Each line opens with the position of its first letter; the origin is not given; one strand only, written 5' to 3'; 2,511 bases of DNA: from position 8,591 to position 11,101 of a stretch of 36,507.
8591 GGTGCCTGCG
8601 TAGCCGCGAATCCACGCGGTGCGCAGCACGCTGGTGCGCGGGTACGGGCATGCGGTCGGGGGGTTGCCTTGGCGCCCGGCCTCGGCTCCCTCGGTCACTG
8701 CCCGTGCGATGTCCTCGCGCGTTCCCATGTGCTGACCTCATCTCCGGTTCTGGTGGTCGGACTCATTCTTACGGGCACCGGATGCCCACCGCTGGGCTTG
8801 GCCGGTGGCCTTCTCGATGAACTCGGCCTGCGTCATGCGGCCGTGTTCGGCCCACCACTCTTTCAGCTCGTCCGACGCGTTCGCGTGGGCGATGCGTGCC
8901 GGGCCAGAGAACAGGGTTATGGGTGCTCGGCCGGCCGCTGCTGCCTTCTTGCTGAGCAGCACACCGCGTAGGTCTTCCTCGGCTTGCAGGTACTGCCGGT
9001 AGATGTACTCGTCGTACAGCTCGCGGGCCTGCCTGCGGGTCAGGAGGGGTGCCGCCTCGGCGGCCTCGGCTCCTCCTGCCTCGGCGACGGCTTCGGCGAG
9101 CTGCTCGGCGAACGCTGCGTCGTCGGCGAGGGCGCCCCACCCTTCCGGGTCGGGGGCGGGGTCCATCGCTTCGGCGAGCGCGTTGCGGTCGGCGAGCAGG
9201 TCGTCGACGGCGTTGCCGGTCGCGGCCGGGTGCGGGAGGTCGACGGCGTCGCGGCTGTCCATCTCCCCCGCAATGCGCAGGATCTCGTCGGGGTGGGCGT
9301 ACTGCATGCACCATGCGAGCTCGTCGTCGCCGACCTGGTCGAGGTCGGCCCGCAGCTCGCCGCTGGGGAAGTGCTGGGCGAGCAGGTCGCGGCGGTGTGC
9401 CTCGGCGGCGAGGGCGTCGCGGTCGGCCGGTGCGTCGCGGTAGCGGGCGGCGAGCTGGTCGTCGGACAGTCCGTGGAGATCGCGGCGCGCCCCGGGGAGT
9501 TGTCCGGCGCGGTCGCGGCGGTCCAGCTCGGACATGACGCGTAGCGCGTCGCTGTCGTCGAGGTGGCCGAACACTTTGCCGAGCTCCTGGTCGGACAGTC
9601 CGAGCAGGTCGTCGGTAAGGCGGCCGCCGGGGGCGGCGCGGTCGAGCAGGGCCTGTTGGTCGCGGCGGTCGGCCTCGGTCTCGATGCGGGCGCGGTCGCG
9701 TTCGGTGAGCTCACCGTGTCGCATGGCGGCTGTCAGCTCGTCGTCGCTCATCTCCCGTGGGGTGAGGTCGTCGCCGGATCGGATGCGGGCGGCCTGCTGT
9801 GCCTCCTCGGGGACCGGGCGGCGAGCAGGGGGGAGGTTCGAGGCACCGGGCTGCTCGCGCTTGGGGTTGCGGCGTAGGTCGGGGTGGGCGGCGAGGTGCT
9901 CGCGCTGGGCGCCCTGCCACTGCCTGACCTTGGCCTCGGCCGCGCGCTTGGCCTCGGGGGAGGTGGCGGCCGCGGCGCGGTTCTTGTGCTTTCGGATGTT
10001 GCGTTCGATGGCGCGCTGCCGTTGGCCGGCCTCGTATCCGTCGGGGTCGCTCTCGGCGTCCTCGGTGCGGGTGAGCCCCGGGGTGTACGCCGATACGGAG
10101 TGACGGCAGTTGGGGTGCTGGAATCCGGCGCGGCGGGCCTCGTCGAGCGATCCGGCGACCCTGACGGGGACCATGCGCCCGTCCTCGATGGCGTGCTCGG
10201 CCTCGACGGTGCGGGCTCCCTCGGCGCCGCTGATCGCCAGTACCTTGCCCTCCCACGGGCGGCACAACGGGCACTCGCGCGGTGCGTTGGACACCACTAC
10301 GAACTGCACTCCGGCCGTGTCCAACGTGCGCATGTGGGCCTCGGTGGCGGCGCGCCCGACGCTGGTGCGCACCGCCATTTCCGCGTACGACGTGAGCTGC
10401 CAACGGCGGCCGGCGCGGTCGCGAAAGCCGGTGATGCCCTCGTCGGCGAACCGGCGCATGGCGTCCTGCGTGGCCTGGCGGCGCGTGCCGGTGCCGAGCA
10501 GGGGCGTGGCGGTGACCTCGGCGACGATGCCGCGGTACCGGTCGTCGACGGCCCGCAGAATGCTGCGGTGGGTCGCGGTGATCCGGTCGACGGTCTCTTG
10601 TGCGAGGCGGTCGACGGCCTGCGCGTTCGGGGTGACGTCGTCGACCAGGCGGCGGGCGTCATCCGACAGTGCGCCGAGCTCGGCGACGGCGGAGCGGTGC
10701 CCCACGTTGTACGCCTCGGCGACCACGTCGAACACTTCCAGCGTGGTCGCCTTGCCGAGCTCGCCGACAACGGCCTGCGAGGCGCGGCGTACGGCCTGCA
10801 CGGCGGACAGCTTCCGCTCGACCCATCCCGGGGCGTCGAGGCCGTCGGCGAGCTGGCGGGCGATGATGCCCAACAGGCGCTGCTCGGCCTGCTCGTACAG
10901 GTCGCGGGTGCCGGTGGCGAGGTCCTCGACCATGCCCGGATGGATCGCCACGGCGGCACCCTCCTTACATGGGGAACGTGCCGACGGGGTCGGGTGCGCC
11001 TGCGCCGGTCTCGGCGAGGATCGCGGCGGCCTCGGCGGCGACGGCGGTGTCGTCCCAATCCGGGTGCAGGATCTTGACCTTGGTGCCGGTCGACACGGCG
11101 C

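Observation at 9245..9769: MuF-like protein carries a 350-aa-plus extension with four tandem roughly 45-aa repeats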

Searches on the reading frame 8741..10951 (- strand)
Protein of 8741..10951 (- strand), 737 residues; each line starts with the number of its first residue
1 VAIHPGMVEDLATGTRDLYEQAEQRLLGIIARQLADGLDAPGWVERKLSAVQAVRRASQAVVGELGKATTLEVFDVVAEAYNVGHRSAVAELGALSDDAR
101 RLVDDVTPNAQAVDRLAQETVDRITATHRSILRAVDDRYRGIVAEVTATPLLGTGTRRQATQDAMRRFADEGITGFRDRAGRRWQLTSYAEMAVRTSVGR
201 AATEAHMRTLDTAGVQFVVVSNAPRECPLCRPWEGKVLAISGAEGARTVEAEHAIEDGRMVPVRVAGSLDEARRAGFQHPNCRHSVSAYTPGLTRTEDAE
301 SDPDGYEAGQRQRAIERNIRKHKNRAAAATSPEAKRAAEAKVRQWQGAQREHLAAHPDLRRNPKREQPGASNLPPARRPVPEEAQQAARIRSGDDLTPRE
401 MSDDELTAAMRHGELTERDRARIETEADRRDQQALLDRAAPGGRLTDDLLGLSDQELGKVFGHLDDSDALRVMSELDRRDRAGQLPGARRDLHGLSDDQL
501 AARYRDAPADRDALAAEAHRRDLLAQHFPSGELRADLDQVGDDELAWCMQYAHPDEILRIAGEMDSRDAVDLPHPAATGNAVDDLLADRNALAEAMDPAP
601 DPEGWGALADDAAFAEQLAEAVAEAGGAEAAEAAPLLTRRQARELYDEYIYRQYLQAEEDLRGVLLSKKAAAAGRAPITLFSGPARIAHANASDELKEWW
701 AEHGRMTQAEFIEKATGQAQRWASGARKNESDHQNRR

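Call 4: search_protein_families(library=pfam, proteins=[window:8741-10951:-], max_evalue=1)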
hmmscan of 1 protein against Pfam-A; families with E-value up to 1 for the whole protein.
window:8741-10951:- (737 aa): 1 family
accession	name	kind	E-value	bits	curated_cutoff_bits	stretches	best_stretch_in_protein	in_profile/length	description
PF06152.16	Phage_min_cap2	-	1.4e-65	222.1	26.3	1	5-353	3-365/366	Phage minor capsid protein 2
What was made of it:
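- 9893..10939 (-): MuF core (PF06152 Phage_min_cap2), residues 5-353. Pfam E=1.4e-65, 222 bits against a cut-off of 26.3 (call 4).
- On MuF / Phage_min_cap2 (PF06152) minor capsid proteins: 222 bits against a cut-off of 26.3, residues 5-353 (call 4).
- On Polyvalent proteins: The window protein has MuF plus one module only (call 4).
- Checked: Pfam PF06152 (Phage_min_cap2, the MuF2 family) covers residues 5-353 with E=1.4e-65 (call 4).
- PF06152 covers residues 5-353 (call 4).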

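Call 5: search_protein_families(library=phrogs, proteins=[window:8741-10951:-], max_evalue=0.1)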
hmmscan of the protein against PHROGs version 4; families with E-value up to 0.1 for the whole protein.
window:8741-10951:- (737 aa): 4 families
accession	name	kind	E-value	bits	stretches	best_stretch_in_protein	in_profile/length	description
phrog_12049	-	head and packaging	0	1245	1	1-737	1-745/745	head morphogenesis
phrog_581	-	head and packaging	8.8e-91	306.6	1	1-383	18-396/564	minor head protein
phrog_4611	-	head and packaging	2.7e-22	79.9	1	53-326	46-309/710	minor head protein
phrog_4728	-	head and packaging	0.0064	16.3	1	187-328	217-341/591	head morphogenesis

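Call 6: search_dna_similar(query=window:8741-10951:-, collection=phages, mode=protein, max_rows=40)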
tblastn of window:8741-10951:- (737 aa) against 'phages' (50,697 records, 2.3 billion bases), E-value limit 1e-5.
Records with a match: 299; places in all: 299; records where one place covers at least 80% of the query: 36.
Best place of each record, by identity: 60-80% 34; <60% 265.
By first word of the organism name: Streptococcus 119; Streptomyces 41; Microbacterium 30; Bacillus 30; Listeria 27; Gordonia 11; Bacteriophage 8; Staphylococcus 6; Clostridium 3; Lactobacillus 3; and 16 more.
By host as written in the record: Microbacterium foliorum NRRL B-24224 20; - 20; Listeria monocytogenes 19; Streptomyces sanglieri UNT16F27A 16; Streptomyces venezuelae ATCC 10712 11; Streptococcus thermophilus 10; Microbacterium foliorum NRRL B-24224 SEA 9; Bacillus cereus 8; and 128 more.
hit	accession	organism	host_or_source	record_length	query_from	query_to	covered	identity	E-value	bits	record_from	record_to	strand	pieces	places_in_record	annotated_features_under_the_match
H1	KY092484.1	Streptomyces phage Raleigh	Streptomyces griseus ATCC 10137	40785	3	737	100%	71.8%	0e+0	929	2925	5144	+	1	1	MuF-like minor capsid protein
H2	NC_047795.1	Streptomyces phage Raleigh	Streptomyces griseus ATCC 10137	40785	3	737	100%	71.8%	0e+0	929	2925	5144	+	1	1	head morphogenesis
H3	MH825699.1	Streptomyces phage Darolandstone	Streptomyces platensis MJ1A1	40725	3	737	100%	70.5%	0e+0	960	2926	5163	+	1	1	4: MuF-like minor capsid protein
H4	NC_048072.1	Streptomyces phage Darolandstone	Streptomyces platensis MJ1A1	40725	3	737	100%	70.5%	0e+0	960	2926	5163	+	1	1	4: head morphogenesis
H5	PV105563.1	Streptomyces phage Tubberson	Streptomyces mirabilis NRRL B-2400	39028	1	737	100%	69.4%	0e+0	814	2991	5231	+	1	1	4: capsid maturation protease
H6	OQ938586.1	Streptomyces phage SoJo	Streptomyces mirabilis NRRL B-2400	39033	1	737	100%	69.3%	0e+0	810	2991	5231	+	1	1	4: capsid maturation protease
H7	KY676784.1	Streptomyces phage ToastyFinz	Streptomyces viridochromogenes DSM40736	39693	3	737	96%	67.3%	0e+0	846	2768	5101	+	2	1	portal protein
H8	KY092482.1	Streptomyces phage Mojorita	Streptomyces venezuelae ATCC 10712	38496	3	736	96%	66.8%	0e+0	804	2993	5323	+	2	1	MuF-like minor capsid protein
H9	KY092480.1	Streptomyces phage Picard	Streptomyces venezuelae ATCC 10712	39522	1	736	96%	66.1%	0e+0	796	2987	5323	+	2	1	MuF-like minor capsid protein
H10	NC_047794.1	Streptomyces phage Picard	Streptomyces venezuelae ATCC 10712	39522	1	736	96%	66.1%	0e+0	796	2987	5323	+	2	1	head morphogenesis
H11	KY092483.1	Streptomyces phage Bioscum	Streptomyces venezuelae ATCC 10712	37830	1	737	94%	67.3%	0e+0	854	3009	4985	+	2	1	MuF-like minor capsid protein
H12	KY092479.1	Streptomyces phage Ididsumtinwong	Streptomyces venezuelae ATCC 10712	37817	1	737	94%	67.3%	0e+0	853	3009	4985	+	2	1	MuF-like minor capsid protein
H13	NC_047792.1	Streptomyces phage Ididsumtinwong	Streptomyces venezuelae ATCC 10712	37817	1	737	94%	67.3%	0e+0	853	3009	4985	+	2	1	head morphogenesis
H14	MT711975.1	Streptomyces phage Alderaan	Streptomyces venezuelae ATCC 10712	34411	1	737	94%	67.1%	0e+0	864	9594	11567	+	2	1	minor capsid protein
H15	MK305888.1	Streptomyces phage Austintatious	Streptomyces venezuelae ATCC 10712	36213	1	737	94%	66.6%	0e+0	842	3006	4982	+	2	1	4: MuF-like minor capsid protein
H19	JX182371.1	Streptomyces phage SV1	Streptomyces venezuelae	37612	1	737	100%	59.4%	0e+0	749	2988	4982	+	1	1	MuF-like minor capsid protein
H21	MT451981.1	Streptomyces phage Vondra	Streptomyces sanglieri UNT16F27A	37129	3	737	85%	68.6%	0e+0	745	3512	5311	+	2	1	5: capsid maturation protease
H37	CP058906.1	Micromonospora phage pMLP1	Micromonospora carbonacea str. Africana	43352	1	373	51%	46.6%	3e-76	275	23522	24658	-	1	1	record has no annotation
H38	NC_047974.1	Gordonia phage Jace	Rhodococcus erythropolis RIA 643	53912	1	392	53%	39.2%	7e-67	246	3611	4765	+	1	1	4: minor head protein | 3: portal protein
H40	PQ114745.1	Streptomyces phage Spocter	Streptomyces lividans JI 1326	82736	1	371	50%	40.3%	3e-55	212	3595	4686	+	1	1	4: minor capsid protein | 3: portal protein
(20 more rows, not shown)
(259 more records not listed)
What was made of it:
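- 8738..10951 (-): Whole gene: 737-aa MuF-like head protein with a C-terminal module (the stop codon is 8738-8740). 36 Streptomyces phages carry full-length homologues (call 6).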

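Call 9: get_annotated_region(hit=H1, flank=3000)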
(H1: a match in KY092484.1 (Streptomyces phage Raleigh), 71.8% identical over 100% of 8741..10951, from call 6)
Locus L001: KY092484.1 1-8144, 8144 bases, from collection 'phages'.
description: Streptomyces phage Raleigh, complete genome.
organism: Streptomyces phage Raleigh (NCBI taxid 1920312)
taxonomy: Viruses; Duplodnaviria; Heunggongvirae; Uroviricota; Caudoviricetes; Raleighvirus; Raleighvirus raleigh
host: Streptomyces griseus ATCC 10137; source: soil; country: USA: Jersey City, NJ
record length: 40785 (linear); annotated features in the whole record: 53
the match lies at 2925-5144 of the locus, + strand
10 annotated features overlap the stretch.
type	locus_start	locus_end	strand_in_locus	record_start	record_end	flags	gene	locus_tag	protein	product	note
CDS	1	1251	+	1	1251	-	-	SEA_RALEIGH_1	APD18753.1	terminase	Terminase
CDS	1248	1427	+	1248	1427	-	-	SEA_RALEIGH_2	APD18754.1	hypothetical protein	-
CDS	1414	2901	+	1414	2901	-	-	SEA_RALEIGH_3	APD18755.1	portal protein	Portal protein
CDS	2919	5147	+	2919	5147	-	-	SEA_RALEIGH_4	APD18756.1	MuF-like minor capsid protein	Head assembly protein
CDS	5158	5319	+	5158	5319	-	-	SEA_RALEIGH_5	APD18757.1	hypothetical protein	-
CDS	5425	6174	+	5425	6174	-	-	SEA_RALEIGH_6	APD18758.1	hypothetical protein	-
CDS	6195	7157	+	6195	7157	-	-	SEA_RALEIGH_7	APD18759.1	major capsid protein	Major capsid protein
CDS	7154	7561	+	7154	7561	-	-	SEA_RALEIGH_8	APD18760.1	hypothetical protein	-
CDS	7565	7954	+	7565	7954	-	-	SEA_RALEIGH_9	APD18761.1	hypothetical protein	-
CDS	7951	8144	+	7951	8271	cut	-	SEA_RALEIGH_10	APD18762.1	head-to-tail stopper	Head-to-tail connector protein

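Call 10: get_annotated_region(hit=H5, flank=3000)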
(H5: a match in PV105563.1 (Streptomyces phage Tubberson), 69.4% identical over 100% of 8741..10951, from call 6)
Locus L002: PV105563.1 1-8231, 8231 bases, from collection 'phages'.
description: Streptomyces phage Tubberson, complete genome.
organism: Streptomyces phage Tubberson (NCBI taxid 3396154)
taxonomy: Viruses
host: Streptomyces mirabilis NRRL B-2400; source: soil; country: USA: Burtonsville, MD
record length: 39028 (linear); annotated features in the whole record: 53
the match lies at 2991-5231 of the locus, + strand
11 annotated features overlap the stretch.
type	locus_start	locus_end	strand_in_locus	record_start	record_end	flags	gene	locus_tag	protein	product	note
CDS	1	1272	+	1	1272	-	1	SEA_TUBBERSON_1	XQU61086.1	terminase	-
CDS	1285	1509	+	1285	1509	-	2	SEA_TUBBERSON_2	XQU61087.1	hypothetical protein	-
CDS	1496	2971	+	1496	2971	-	3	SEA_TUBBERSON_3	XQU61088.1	portal protein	-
CDS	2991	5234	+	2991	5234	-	4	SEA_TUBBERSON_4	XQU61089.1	capsid maturation protease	-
CDS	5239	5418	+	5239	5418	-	5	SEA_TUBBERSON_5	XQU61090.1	hypothetical protein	-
CDS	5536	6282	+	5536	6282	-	6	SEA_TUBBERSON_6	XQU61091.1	scaffolding protein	-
CDS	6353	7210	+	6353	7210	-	7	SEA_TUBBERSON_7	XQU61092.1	minor capsid protein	-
CDS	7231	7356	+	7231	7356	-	8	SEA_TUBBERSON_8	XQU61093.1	hypothetical protein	-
CDS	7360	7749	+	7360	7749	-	9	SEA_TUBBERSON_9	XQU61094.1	head-to-tail adaptor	-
CDS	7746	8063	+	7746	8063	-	10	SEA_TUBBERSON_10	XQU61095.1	head-to-tail stopper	-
CDS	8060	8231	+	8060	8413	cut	11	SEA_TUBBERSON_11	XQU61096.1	hypothetical protein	-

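Call 11: get_annotated_region(hit=H19, flank=3000)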
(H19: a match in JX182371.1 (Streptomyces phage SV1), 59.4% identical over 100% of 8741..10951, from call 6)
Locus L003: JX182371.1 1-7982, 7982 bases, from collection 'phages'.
description: Streptomyces phage SV1, complete genome.
organism: Streptomyces phage SV1 (NCBI taxid 1204525)
taxonomy: Viruses; Duplodnaviria; Heunggongvirae; Uroviricota; Caudoviricetes; Picardvirus
host: Streptomyces venezuelae; source: soil; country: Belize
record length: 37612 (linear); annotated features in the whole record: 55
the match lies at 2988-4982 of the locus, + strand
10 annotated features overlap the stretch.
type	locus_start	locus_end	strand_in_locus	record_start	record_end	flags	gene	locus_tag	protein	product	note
CDS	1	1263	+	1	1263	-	-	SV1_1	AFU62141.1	terminase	gp1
CDS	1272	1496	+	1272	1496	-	-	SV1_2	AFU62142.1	hypothetical protein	gp2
CDS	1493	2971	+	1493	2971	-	-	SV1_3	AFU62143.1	portal protein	gp3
CDS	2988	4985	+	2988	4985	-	-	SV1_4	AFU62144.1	MuF-like minor capsid protein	gp4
CDS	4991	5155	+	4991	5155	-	-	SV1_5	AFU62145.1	hypothetical protein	gp5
CDS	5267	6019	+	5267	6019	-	-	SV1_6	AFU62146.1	hypothetical protein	gp6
CDS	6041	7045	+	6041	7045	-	-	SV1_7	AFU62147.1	major capsid protein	gp7; MCP, HK97 family per PSI-Blast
CDS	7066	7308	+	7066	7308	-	-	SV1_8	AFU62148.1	hypothetical protein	gp8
CDS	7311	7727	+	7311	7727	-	-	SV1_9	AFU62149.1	hypothetical protein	gp9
CDS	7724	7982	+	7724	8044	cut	-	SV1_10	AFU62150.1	head-to-tail stopper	gp10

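Call 12: get_annotated_region(hit=H21, flank=3000)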
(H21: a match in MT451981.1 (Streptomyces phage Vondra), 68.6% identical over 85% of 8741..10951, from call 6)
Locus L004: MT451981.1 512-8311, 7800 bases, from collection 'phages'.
description: Streptomyces phage Vondra, complete genome.
organism: Streptomyces phage Vondra (NCBI taxid 2736273)
taxonomy: Viruses; Duplodnaviria; Heunggongvirae; Uroviricota; Caudoviricetes
host: Streptomyces sanglieri UNT16F27A; source: soil; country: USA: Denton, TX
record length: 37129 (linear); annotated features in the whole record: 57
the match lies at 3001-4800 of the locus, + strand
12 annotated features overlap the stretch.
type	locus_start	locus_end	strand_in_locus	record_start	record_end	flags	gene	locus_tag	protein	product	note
CDS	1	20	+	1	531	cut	1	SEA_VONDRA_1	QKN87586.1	helix-turn-helix DNA-binding domain protein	helix-turn-helix DNA binding domain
CDS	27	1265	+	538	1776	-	2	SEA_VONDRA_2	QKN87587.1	terminase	-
CDS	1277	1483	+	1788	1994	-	3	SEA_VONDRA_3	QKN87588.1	hypothetical protein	-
CDS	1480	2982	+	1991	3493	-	4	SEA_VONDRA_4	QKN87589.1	portal protein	-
CDS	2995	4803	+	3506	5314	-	5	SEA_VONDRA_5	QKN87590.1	capsid maturation protease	-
CDS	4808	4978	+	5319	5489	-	6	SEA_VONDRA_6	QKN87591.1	hypothetical protein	-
CDS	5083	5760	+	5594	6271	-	7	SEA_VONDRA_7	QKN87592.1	scaffolding protein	-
CDS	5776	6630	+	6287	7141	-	8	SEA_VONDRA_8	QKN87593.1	major capsid protein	-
CDS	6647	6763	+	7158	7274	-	9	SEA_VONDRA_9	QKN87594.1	hypothetical protein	-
CDS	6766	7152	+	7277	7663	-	10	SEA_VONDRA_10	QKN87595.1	head-to-tail adaptor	-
CDS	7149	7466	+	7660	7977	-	11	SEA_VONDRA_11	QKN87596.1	hypothetical protein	-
CDS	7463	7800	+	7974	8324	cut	12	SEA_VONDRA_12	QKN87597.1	hypothetical protein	-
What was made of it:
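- Database labels (calls 6, 10, 12).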

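Call 13: get_annotated_region(hit=H3, flank=1500)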
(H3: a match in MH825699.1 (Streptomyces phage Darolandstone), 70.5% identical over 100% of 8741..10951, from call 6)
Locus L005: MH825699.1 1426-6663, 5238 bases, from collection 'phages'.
description: Streptomyces phage Darolandstone, complete genome.
organism: Streptomyces phage Darolandstone (NCBI taxid 2315716)
taxonomy: Viruses; Duplodnaviria; Heunggongvirae; Uroviricota; Caudoviricetes; Raleighvirus; Raleighvirus darolandstone
host: Streptomyces platensis MJ1A1; source: soil; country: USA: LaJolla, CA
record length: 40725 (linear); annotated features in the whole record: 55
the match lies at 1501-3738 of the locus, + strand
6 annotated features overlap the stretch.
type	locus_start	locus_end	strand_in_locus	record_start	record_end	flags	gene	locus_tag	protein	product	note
CDS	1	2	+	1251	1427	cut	2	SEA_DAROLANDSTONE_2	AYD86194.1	hypothetical protein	-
CDS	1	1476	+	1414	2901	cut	3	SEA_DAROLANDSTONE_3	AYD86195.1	portal protein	-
CDS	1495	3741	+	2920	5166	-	4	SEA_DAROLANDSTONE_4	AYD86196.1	MuF-like minor capsid protein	-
CDS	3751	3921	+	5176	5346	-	5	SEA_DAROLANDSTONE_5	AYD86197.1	hypothetical protein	-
CDS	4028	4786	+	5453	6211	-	6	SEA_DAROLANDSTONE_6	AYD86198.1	hypothetical protein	-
CDS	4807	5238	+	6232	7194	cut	7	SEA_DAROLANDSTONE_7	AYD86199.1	major capsid protein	-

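Call 14: get_annotated_region(hit=H7, flank=1500)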
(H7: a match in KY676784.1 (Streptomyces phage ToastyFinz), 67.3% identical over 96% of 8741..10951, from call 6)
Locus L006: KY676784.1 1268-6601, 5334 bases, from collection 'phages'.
description: Streptomyces phage ToastyFinz, complete genome.
organism: Streptomyces phage ToastyFinz (NCBI taxid 1965452)
taxonomy: Viruses; Duplodnaviria; Heunggongvirae; Uroviricota; Caudoviricetes; Raleighvirus
host: Streptomyces viridochromogenes DSM40736; source: soil; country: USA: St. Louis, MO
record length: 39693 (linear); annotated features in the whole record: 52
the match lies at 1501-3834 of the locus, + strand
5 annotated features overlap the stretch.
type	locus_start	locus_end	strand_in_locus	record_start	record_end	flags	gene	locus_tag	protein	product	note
CDS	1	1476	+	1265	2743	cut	-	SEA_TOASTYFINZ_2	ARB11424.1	portal protein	Portal protein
CDS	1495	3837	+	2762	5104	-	-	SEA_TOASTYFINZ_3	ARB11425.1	portal protein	Portal protein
CDS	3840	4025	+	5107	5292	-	-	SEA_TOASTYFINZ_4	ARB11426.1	hypothetical protein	-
CDS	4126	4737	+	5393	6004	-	-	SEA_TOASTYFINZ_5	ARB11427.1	hypothetical protein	-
CDS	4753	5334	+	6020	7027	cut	-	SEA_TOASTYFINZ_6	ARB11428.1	major capsid protein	Major capsid protein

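Call 15: get_annotated_region(hit=H8, flank=1500)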
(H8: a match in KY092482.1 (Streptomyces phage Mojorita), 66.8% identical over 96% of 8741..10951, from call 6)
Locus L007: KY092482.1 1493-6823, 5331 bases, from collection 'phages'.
description: Streptomyces phage Mojorita, complete genome.
organism: Streptomyces phage Mojorita (NCBI taxid 1920309)
taxonomy: Viruses; Duplodnaviria; Heunggongvirae; Uroviricota; Caudoviricetes; Picardvirus; Picardvirus picard
host: Streptomyces venezuelae ATCC 10712; source: soil; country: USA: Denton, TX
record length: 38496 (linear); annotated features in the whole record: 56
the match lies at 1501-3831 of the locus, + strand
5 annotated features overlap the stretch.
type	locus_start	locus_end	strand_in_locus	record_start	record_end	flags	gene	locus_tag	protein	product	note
CDS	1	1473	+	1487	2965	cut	-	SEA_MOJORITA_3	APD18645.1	portal protein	Portal protein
CDS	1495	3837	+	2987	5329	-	-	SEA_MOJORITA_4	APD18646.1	MuF-like minor capsid protein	Head assembly protein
CDS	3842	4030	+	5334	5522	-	-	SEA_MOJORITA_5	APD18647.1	hypothetical protein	-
CDS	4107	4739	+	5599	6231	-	-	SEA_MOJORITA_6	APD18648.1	hypothetical protein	-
CDS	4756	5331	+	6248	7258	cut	-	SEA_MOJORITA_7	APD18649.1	major capsid protein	Major capsid protein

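Call 16: get_annotated_region(hit=H11, flank=1500)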
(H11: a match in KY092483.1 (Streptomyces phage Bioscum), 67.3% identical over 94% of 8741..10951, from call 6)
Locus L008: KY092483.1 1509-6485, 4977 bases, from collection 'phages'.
description: Streptomyces phage Bioscum, complete genome.
organism: Streptomyces phage Bioscum (NCBI taxid 1920307)
taxonomy: Viruses; Duplodnaviria; Heunggongvirae; Uroviricota; Caudoviricetes; Austintatiousvirus; Austintatiousvirus ididsumtinwong
host: Streptomyces venezuelae ATCC 10712; source: soil; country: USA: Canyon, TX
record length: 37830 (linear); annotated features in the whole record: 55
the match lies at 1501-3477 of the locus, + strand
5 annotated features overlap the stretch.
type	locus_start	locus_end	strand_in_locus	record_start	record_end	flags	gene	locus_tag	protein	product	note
CDS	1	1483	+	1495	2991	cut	-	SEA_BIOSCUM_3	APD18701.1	portal protein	Portal protein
CDS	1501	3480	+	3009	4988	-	-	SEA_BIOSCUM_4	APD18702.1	MuF-like minor capsid protein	Head assembly protein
CDS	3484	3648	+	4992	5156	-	-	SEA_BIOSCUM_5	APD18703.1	hypothetical protein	-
CDS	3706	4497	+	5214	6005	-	-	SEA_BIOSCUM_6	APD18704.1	hypothetical protein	-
CDS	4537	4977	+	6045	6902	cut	-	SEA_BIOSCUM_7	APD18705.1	major capsid protein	Major capsid protein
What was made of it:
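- On MuF / Phage_min_cap2 (PF06152) minor capsid proteins: Synteny matches the annotated phages (calls 9-16).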

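Call 62: search_protein_families(library=pfam, proteins=[L001:5158-5316:+, L004:4808-4975:+], max_evalue=0.1)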
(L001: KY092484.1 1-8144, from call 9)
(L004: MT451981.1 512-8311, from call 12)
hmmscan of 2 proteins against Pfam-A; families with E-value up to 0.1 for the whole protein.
L001:5158-5316:+ (53 aa): 1 family
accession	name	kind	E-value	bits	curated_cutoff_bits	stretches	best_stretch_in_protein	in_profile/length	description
PF04957.18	RMF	-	3.7e-12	46.6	27.9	1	3-47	5-49/53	Ribosome modulation factor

L004:4808-4975:+ (56 aa): 1 family
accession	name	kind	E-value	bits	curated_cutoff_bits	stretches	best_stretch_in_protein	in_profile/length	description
PF04957.18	RMF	-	1.6e-15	57.4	27.9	1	3-47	5-49/53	Ribosome modulation factor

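Call 69: search_protein_families(library=ncbifam, proteins=[window:8741-10951:-], max_evalue=0.1)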
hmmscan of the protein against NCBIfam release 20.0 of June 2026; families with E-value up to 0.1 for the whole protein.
window:8741-10951:- (737 aa): 1 family
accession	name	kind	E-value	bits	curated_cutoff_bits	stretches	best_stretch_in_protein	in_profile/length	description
TIGR01641.1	phageSPP1_gp7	domain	0.006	16.9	39.65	1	176-243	22-88/109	minor capsid protein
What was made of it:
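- On Capsid maturation protease (database label of homologues): No protease family matched (calls 4, 69).
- No protease family matches at E<=1 in Pfam (call 4) or NCBIfam (call 69).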

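Call 105: get_annotated_region(hit=H38, flank=3000)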
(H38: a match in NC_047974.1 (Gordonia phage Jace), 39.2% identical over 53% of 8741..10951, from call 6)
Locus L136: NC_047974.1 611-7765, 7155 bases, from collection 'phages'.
description: Rhodococcus phage Jace, complete genome.
organism: Gordonia phage Jace (NCBI taxid 2182360)
taxonomy: Viruses; Duplodnaviria; Heunggongvirae; Uroviricota; Caudoviricetes; Jacevirus; Jacevirus jace
host: Rhodococcus erythropolis RIA 643; source: soil; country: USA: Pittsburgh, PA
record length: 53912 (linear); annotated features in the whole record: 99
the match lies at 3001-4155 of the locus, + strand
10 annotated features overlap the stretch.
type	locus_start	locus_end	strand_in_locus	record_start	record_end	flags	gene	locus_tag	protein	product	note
CDS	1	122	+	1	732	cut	1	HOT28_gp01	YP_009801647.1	Rnase E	-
CDS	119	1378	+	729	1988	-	2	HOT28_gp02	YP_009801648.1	terminase large subunit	-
CDS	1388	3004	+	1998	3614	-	3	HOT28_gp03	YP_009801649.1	portal protein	-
CDS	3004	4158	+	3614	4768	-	4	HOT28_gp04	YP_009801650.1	minor head protein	-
CDS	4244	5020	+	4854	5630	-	5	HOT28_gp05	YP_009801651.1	hypothetical protein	-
CDS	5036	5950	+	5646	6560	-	6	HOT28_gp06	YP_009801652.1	major capsid protein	-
CDS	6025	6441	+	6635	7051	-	7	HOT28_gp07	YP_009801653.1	head-tail adaptor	-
CDS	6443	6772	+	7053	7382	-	8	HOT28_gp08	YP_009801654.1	head-tail connector protein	-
CDS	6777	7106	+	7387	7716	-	9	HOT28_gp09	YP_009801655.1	minor head protein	-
CDS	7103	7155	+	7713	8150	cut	10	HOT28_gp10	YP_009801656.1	head-tail connector protein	-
